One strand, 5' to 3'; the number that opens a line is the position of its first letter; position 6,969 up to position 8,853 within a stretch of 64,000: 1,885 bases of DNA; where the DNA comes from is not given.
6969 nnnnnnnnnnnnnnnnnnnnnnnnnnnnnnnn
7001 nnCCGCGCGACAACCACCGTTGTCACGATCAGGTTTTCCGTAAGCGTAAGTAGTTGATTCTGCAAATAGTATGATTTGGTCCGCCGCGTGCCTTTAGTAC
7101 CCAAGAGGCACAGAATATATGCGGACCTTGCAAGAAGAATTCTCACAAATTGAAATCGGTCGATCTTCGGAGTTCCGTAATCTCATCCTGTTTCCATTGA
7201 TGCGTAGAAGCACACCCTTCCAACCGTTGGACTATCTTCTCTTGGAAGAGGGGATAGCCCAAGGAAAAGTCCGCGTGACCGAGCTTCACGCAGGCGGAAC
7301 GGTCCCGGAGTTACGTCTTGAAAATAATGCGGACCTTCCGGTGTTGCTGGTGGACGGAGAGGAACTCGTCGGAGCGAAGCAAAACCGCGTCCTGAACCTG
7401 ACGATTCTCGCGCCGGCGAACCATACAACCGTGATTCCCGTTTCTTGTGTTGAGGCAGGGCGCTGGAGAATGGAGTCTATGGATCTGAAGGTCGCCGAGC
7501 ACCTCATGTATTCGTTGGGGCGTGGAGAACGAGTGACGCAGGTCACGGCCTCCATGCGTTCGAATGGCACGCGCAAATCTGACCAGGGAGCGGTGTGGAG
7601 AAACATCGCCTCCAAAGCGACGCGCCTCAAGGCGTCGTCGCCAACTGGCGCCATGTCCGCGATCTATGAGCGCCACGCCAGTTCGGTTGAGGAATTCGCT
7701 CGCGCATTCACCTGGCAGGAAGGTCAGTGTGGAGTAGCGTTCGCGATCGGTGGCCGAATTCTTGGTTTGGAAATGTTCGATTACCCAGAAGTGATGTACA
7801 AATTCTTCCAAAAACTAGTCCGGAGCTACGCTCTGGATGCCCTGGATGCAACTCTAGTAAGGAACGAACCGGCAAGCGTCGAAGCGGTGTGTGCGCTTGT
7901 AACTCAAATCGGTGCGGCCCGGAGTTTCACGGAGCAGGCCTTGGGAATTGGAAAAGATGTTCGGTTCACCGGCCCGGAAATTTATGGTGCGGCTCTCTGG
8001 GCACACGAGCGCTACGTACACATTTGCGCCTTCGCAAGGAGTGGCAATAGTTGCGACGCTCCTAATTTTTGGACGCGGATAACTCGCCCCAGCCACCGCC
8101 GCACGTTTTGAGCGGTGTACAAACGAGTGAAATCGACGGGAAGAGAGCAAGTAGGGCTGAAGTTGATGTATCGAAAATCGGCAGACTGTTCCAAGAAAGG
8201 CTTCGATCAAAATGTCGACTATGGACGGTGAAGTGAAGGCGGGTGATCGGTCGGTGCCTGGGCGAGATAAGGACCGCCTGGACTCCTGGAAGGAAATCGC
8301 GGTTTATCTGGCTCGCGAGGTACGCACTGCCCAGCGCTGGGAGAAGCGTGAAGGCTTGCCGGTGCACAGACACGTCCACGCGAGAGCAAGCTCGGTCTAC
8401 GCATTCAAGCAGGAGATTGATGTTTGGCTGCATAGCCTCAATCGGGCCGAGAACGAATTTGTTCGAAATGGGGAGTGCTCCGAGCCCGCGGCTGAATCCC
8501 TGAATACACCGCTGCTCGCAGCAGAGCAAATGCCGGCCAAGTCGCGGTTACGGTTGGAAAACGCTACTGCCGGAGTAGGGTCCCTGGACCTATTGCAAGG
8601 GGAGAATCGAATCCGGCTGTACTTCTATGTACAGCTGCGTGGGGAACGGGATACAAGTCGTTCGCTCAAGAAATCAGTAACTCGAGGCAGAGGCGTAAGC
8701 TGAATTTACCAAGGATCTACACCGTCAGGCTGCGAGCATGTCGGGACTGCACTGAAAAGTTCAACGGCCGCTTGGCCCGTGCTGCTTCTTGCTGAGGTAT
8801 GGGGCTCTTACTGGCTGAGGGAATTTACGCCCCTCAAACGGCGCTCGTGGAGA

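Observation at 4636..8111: Candidate signal-activated two-gene system: CARF-sigma54 activator driving ARPP-1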

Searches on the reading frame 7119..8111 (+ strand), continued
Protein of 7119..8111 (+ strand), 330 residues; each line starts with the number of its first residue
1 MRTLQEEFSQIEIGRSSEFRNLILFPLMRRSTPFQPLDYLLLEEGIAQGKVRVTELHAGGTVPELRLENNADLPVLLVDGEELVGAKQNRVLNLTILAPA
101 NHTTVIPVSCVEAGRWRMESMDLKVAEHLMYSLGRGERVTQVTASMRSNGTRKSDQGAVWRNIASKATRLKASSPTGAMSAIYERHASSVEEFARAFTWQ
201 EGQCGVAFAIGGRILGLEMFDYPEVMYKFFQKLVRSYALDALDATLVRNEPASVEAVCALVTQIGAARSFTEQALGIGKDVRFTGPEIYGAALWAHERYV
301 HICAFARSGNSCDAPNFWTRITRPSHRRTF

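Call 76: fold_search(model_id=the predicted structure, library=viral)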
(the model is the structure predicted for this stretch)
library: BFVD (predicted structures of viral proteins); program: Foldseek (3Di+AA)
matches with E <= 10: 720; with E <= 0.001: 0
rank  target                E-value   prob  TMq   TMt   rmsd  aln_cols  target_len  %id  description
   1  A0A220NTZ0            1.9e-02  0.41  0.14  0.24  15.7       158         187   11  Uncharacterized protein [Escherichia phage V18]
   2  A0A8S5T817            6.1e-02  0.47  0.15  0.24  10.2       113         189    5  Uncharacterized protein [Siphoviridae sp. ctmwf23]
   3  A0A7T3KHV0            1.0e-01  0.69  0.12  0.10   6.9        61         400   15  Putative AAA/AAA+ superfamily ATPase [Campylobacter phage F374]
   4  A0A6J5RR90            1.1e-01  0.10  0.15  0.20  12.2       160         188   13  Lipoprotein [uncultured Caudovirales phage]
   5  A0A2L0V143            1.9e-01  0.57  0.16  0.25   4.8        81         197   15  (no name in the UniProt tables at hand)
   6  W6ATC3                2.0e-01  0.63  0.17  0.26   4.2        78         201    6  (no name in the UniProt tables at hand)
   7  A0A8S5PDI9            2.0e-01  0.60  0.17  0.16  15.3        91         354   21  Baseplate J like protein [Siphoviridae sp. ct0UO21]
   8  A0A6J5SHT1            2.0e-01  0.02  0.12  0.11  22.8       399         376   10  DnaN DNA polymerase sliding clamp subunit (PCNA homolog) [uncultured Caudovirales phage]
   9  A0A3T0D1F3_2          2.1e-01  0.05  0.10  0.04  17.7       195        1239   11  (no name in the UniProt tables at hand)
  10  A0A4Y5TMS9            2.3e-01  0.60  0.12  0.40   9.2        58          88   16  (no name in the UniProt tables at hand)
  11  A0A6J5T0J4            2.3e-01  0.11  0.13  0.20  16.2       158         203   13  Uncharacterized protein [uncultured Caudovirales phage]
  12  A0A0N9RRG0            2.3e-01  0.02  0.11  0.08  24.9       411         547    7  Phosphodiester glycosidase domain-containing protein [Bacillus phage VMY22]
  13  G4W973                2.4e-01  0.30  0.13  0.11   8.6        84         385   13  Putative bacteriophage protein [Tetrasphaera phage TJE1]
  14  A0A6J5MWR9            2.4e-01  0.08  0.11  0.10  10.7       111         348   14  Uncharacterized protein [uncultured Caudovirales phage]
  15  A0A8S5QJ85            2.7e-01  0.21  0.15  0.17  10.3       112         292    5  Restriction endonuclease [Siphoviridae sp. ctezl47]
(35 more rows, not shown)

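Call 79: search_protein_families(library=pfam, proteins=[P0262, P0277, P0283, P0290, P0308, P0323, P0384, P0279, P0347, P0382], max_evalue=0.001)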
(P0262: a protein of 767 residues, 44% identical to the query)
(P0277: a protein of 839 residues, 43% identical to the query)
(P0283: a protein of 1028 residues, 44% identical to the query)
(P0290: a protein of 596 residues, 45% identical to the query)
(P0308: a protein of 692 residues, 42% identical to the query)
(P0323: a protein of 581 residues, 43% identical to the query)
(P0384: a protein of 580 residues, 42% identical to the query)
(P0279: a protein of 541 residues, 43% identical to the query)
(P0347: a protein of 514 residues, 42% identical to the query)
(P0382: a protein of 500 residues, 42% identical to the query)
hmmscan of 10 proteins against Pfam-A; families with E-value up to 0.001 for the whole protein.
P0262 (767 aa): 5 families
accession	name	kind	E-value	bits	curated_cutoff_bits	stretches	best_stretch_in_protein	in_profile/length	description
PF20208.3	ARPP-1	-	2.8e-98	329.3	27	1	10-304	1-297/297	ARG and Rhodanese-Phosphatase-superfamily-associated Protein domain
PF00092.34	VWA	-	1.1e-16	62.1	23.8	1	384-538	1-155/174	von Willebrand factor type A domain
PF13519.12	VWA_2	-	6.8e-16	59.3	27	1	386-491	2-107/107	von Willebrand factor type A domain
PF13768.12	VWA_3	-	4.3e-09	37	27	1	384-542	2-154/155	von Willebrand factor type A domain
PF05762.20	VWA_CoxE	-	0.00071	19.5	26.4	0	363-473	36-144/222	VWA domain containing CoxE-like protein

P0277 (839 aa): 5 families
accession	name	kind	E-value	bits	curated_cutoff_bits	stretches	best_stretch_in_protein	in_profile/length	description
PF20208.3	ARPP-1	-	1e-100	337.3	27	1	10-309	1-297/297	ARG and Rhodanese-Phosphatase-superfamily-associated Protein domain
PF10021.15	PARG_cat_microb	-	4e-33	115.3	23.5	1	582-726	1-146/146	Microbial-type PARG, catalytic domain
PF00092.34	VWA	-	1.8e-08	35.3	23.8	1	357-514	1-157/174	von Willebrand factor type A domain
PF13519.12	VWA_2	-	0.0002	22.4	27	1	359-449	2-93/107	von Willebrand factor type A domain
PF13768.12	VWA_3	-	0.00043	20.8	27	0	357-515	2-154/155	von Willebrand factor type A domain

P0283 (1028 aa): 4 families
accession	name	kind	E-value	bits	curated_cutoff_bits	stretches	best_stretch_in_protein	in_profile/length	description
PF20208.3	ARPP-1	-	2.6e-97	326.2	27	1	11-302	2-297/297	ARG and Rhodanese-Phosphatase-superfamily-associated Protein domain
PF10021.15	PARG_cat_microb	-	2.1e-31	109.7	23.5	1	773-914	4-146/146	Microbial-type PARG, catalytic domain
PF00092.34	VWA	-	1e-10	42.6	23.8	1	360-524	1-166/174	von Willebrand factor type A domain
PF13519.12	VWA_2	-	3.3e-06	28.1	27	1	362-426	2-70/107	von Willebrand factor type A domain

P0290 (596 aa): 1 family
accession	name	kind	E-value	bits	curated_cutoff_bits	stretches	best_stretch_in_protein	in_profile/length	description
PF20208.3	ARPP-1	-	5.4e-94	315.3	27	1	12-308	2-297/297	ARG and Rhodanese-Phosphatase-superfamily-associated Protein domain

P0308 (692 aa): 2 families
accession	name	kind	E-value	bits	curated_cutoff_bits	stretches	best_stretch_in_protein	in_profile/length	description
PF20208.3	ARPP-1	-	2.3e-97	326.4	27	1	13-302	4-297/297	ARG and Rhodanese-Phosphatase-superfamily-associated Protein domain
PF03747.19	ADP_ribosyl_GH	-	4.6e-52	177.9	26.2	1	370-661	1-287/287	ADP-ribosylglycohydrolase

P0323 (581 aa): 1 family
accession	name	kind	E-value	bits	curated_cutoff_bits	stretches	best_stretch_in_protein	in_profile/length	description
PF20208.3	ARPP-1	-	1.6e-91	307.2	27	1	11-309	2-297/297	ARG and Rhodanese-Phosphatase-superfamily-associated Protein domain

P0384 (580 aa): 2 families
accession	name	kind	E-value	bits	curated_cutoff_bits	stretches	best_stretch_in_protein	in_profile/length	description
PF20208.3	ARPP-1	-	1.5e-86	290.8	27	1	11-304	2-297/297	ARG and Rhodanese-Phosphatase-superfamily-associated Protein domain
PF13975.11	gag-asp_proteas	-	0.00022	22.2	28.2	1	459-553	1-91/92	gag-polyprotein putative aspartyl protease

P0279 (541 aa): 1 family
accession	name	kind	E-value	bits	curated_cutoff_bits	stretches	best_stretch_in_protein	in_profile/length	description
PF20208.3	ARPP-1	-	7.5e-99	331.2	27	1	30-322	2-297/297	ARG and Rhodanese-Phosphatase-superfamily-associated Protein domain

P0347 (514 aa): 4 families
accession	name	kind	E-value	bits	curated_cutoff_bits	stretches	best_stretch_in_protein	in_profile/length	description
PF20208.3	ARPP-1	-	2.2e-91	306.7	27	1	209-506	2-297/297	ARG and Rhodanese-Phosphatase-superfamily-associated Protein domain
PF22784.1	PTP-SAK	-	1.3e-12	48.5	27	1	43-158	23-129/153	Swiss Army Knife protein, DSP-PTPase phosphatase domain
PF22785.1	Tc-R-P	-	3.1e-12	47.4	27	1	46-142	18-105/106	Polymorphic toxin system, DSP-PTPase phosphatase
PF00782.25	DSPc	-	0.00042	20.6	33.5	1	44-138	11-95/133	Dual specificity phosphatase, catalytic domain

P0382 (500 aa): 6 families
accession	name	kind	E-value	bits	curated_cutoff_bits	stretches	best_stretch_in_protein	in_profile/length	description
PF20208.3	ARPP-1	-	3.1e-90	302.9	27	1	200-489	3-297/297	ARG and Rhodanese-Phosphatase-superfamily-associated Protein domain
PF22784.1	PTP-SAK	-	5.3e-15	56.2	27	1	10-153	3-132/153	Swiss Army Knife protein, DSP-PTPase phosphatase domain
PF22785.1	Tc-R-P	-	1.2e-14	55.2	27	1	41-134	20-105/106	Polymorphic toxin system, DSP-PTPase phosphatase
PF00782.25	DSPc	-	1.7e-06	28.3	33.5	1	98-132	63-97/133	Dual specificity phosphatase, catalytic domain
PF05706.17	CDKN3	-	3.6e-06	27.2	20.7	1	46-131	74-156/168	Cyclin-dependent kinase inhibitor 3 (CDKN3)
PF22741.1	PTP-NADK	-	6.4e-06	26.1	27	1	41-141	45-142/163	DSP-PTPase phosphatase fused to NAD+ Kinase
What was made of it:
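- ARPP-1 chemistry: in other lineages it is fused to ADP-ribosylglycohydrolase, PARG, VWA and DSP-phosphatase domains (call 79). It is fused to enzymes elsewhere (call 79).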

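Call 98: find_related_loci(query=A3, collection=viral_contigs, flank=6000)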
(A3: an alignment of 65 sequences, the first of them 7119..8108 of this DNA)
Query A3 (330 aa) in viral_contigs; peptide patterns used: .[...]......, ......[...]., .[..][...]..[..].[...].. (x = any residue, [..] = any of these).
20 stretches matched a pattern; 2 encode a relative of the query (tblastn E <= 1e-3); 2 distinct loci.
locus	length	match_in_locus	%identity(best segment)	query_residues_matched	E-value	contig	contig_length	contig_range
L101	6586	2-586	35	116-309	3e-32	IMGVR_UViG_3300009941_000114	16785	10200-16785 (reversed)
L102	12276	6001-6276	49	24-117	3e-22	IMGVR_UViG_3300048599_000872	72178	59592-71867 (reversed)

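Call 100: search_protein_families(library=pfam, proteins=[L059:219-1826:-, L059:1828-2880:-, L059:4066-5214:+, L059:5214-8294:+, L052:3188-4702:-, L052:5901-7829:+, L071:4271-5839:+, L033:4245-5882:+, L033:2920-4164:-, L071:1971-3380:+], max_evalue=0.001)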
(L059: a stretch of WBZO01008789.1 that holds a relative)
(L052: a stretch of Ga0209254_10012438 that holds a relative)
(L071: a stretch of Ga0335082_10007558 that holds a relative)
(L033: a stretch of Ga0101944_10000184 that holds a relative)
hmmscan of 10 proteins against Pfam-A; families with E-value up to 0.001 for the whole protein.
L059:219-1826:- (535 aa): 8 families
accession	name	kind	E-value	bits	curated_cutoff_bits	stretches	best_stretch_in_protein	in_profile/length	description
PF00158.32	Sigma54_activat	-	1.3e-65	220.6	20.2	1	225-388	1-164/168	Sigma-54 interaction domain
PF25601.1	AAA_lid_14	-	1.6e-17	63.6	27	1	397-466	1-71/87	AAA+ ATPase lid domain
PF14532.12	Sigma54_activ_2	-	5.1e-15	56.4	25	1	234-396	9-138/138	Sigma-54 interaction domain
PF06956.16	RtcR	-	1.3e-12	48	23.1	1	33-145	34-146/183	Regulator of RNA terminal phosphate cyclase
PF07728.20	AAA_5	-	1.1e-06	29.1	22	1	248-366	1-122/139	AAA domain (dynein-related subfamily)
PF02954.25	HTH_8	-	8.8e-05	22.6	22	1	499-529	7-37/42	Bacterial regulatory protein, Fis family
PF01078.27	Mg_chelatase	-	0.00019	21.4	20.3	0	304-347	93-136/207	Magnesium chelatase, subunit ChlI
PF07724.20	AAA_2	-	0.00063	20.3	27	0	249-377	6-135/166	AAA domain (Cdc48 subfamily)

L059:1828-2880:- (350 aa): 0 families

L059:4066-5214:+ (382 aa): 3 families
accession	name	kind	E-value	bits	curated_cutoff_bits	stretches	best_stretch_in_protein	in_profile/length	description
PF00149.33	Metallophos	-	2.7e-14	54.5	21.5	1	1-216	1-190/191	Calcineurin-like phosphoesterase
PF12320.13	SbcD_C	-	1.2e-12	48.5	24.4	1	267-354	3-93/94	Type 5 capsule protein repressor C-terminal domain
PF12850.12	Metallophos_2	-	3.7e-07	30.7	27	1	1-226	1-128/154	Calcineurin-like phosphoesterase superfamily domain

L059:5214-8294:+ (1026 aa): 6 families
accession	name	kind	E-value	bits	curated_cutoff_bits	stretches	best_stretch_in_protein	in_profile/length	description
PF13476.12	AAA_23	-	8.6e-24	85.7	27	1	5-214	1-192/201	AAA domain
PF13558.12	SbcC_Walker_B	-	6e-10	39.7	27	1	916-979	24-89/90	SbcC/RAD50-like, Walker B motif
PF02463.25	SMC_N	-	2.8e-08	33.9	40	1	5-54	4-49/220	RecF/RecN/SMC N terminal domain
PF13555.12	AAA_29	-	7.3e-07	29.3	27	1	27-55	23-49/61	P-loop containing region of AAA domain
PF25199.1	nSTAND_NTPase5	-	0.00031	21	34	0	27-55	40-67/145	Novel STAND NTPase 5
PF13304.12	AAA_21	-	0.00051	20.6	27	0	31-128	2-119/304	AAA domain, putative AbiEii toxin, Type IV TA system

L052:3188-4702:- (504 aa): 7 families
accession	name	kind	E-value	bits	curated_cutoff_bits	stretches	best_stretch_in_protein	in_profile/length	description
PF00158.32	Sigma54_activat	-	1.5e-67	226.9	20.2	1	184-347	4-167/168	Sigma-54 interaction domain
PF14532.12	Sigma54_activ_2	-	1.9e-18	67.4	25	1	186-352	5-138/138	Sigma-54 interaction domain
PF25601.1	AAA_lid_14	-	4.9e-18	65.2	27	1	353-432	1-76/87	AAA+ ATPase lid domain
PF07728.20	AAA_5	-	2e-07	31.5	22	1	204-324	1-124/139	AAA domain (dynein-related subfamily)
PF01078.27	Mg_chelatase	-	3.6e-05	23.7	20.3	0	260-328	93-163/207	Magnesium chelatase, subunit ChlI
PF02954.25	HTH_8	-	5.6e-05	23.2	22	1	465-499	9-42/42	Bacterial regulatory protein, Fis family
PF00004.35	AAA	-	0.00023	22.1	21.2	1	205-338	1-127/131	ATPase family associated with various cellular activities (AAA)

L052:5901-7829:+ (643 aa): 0 families

L071:4271-5839:+ (522 aa): 8 families
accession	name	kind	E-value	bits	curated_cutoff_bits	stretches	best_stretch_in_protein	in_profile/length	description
PF00158.32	Sigma54_activat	-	1.1e-60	204.5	20.2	1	211-376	2-168/168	Sigma-54 interaction domain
PF14532.12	Sigma54_activ_2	-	2.6e-24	86.5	25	1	213-380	3-138/138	Sigma-54 interaction domain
PF25601.1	AAA_lid_14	-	5.3e-19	68.3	27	1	381-450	1-70/87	AAA+ ATPase lid domain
PF07724.20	AAA_2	-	5e-10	40.1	27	1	234-351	6-124/166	AAA domain (Cdc48 subfamily)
PF07728.20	AAA_5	-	1.1e-09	38.8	22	1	233-349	1-121/139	AAA domain (dynein-related subfamily)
PF01078.27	Mg_chelatase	-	4.3e-06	26.7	20.3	0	289-332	93-136/207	Magnesium chelatase, subunit ChlI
PF00004.35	AAA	-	4.8e-06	27.5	21.2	1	234-367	1-128/131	ATPase family associated with various cellular activities (AAA)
PF02954.25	HTH_8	-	4.5e-05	23.5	22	1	479-511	3-35/42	Bacterial regulatory protein, Fis family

L033:4245-5882:+ (545 aa): 10 families
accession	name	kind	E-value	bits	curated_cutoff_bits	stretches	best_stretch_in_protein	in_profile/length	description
PF00158.32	Sigma54_activat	-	2.4e-66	223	20.2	1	234-398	3-167/168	Sigma-54 interaction domain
PF14532.12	Sigma54_activ_2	-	6.2e-21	75.5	25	1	235-403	3-138/138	Sigma-54 interaction domain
PF25601.1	AAA_lid_14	-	5.7e-19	68.2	27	1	404-473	1-71/87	AAA+ ATPase lid domain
PF07728.20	AAA_5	-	9.3e-11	42.3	22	1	255-375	1-124/139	AAA domain (dynein-related subfamily)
PF06956.16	RtcR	-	5.7e-09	36.1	23.1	1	39-164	38-164/183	Regulator of RNA terminal phosphate cyclase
PF00004.35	AAA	-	1.5e-06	29.1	21.2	1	256-390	1-128/131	ATPase family associated with various cellular activities (AAA)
PF01078.27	Mg_chelatase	-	7.4e-06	26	20.3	0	311-373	93-157/207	Magnesium chelatase, subunit ChlI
PF07724.20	AAA_2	-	9e-06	26.3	27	1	256-381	6-132/166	AAA domain (Cdc48 subfamily)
PF22208.1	Cas_Csm6_CARF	-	1.9e-05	24.8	27.5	1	78-145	8-75/106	Cas_Csm6 CARF domain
PF02954.25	HTH_8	-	0.00056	20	22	1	507-529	9-31/42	Bacterial regulatory protein, Fis family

L033:2920-4164:- (414 aa): 2 families
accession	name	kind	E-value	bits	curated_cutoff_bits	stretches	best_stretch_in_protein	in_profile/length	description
PF13378.12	MR_MLE_C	-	6.5e-65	219.3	29.4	1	164-390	2-219/219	Enolase C-terminal domain-like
PF02746.21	MR_MLE_N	-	1.7e-20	73.8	22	1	49-143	26-117/117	Mandelate racemase / muconate lactonizing enzyme, N-terminal domain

L071:1971-3380:+ (469 aa): 4 families
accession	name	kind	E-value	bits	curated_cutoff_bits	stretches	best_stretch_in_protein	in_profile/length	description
PF01134.28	GIDA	-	1e-88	298.5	22.1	1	20-392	2-390/391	Glucose inhibited division protein A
PF13450.12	NAD_binding_8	-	3.5e-05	24.4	21.9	1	22-50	1-29/68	NAD(P)-binding Rossmann-like domain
PF01266.30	DAO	-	0.0001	22.4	27.9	1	22-71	4-51/353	FAD dependent oxidoreductase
PF00890.30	FAD_binding_2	-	0.00015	21.5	20.4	0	22-84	4-65/414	FAD binding domain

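Call 110: search_protein_families(library=pfam, alignment_id=A10, max_evalue=0.001)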
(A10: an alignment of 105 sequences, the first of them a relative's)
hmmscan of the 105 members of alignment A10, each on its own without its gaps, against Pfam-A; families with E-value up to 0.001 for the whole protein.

A. member 1, L005:4562-5266:+ (234 aa): 0 families

B. families by the number of members that match (of 105 scanned): 14 families
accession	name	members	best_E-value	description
PF00106.31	adh_short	1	1e-48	short chain dehydrogenase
PF13561.12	adh_short_C2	1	5.2e-44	Enoyl-(Acyl carrier protein) reductase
PF01197.23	Ribosomal_L31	1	1.5e-34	Ribosomal protein L31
PF13302.13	Acetyltransf_3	1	9e-27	Acetyltransferase (GNAT) domain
PF07704.17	PSK_trans_fac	1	8.9e-25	Rv0623-like transcription factor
PF02604.26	PhdYeFM_antitox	1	1.4e-13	Antitoxin Phd_YefM, type II toxin-antitoxin system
PF23441.1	SDR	1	1.2e-11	SDR-like rossmann domain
PF00248.27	Aldo_ket_red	1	1.7e-11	Aldo/keto reductase family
PF08659.16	KR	1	7.8e-10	KR domain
PF01370.27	Epimerase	1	4.6e-08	NAD dependent epimerase/dehydratase family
PF01850.27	PIN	1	9e-08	PIN domain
PF13384.12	HTH_23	1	7.4e-05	Homeodomain-like domain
PF13518.12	HTH_28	1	0.0002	Helix-turn-helix domain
PF16363.11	GDP_Man_Dehyd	1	0.00026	GDP-mannose 4,6 dehydratase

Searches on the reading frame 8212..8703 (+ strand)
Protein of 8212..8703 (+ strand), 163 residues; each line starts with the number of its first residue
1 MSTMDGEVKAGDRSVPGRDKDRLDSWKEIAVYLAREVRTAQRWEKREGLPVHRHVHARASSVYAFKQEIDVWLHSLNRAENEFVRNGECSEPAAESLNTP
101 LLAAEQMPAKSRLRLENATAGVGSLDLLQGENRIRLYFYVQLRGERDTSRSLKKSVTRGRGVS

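Call 7: search_protein_families(library=pfam, proteins=[window:8212-8703:+], max_evalue=0.01)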
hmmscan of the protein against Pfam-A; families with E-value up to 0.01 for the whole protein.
window:8212-8703:+ (163 aa): 0 families

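Call 16: search_protein_families(library=padloc, proteins=[window:8212-8703:+], max_evalue=0.1)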
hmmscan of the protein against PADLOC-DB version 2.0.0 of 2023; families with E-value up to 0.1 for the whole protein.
window:8212-8703:+ (163 aa): 0 families

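Call 17: search_protein_families(library=ncbifam, proteins=[window:8212-8703:+], max_evalue=0.1)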
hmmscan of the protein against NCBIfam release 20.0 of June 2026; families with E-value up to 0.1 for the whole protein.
window:8212-8703:+ (163 aa): 1 family
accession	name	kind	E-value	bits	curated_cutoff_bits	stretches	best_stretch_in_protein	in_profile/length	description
NF047737.1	antiphage_MADS1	equivalog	0.0055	16.9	80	1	25-73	5-49/49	methylation-associated defense system helix-turn-helix domain-containing protein MAD1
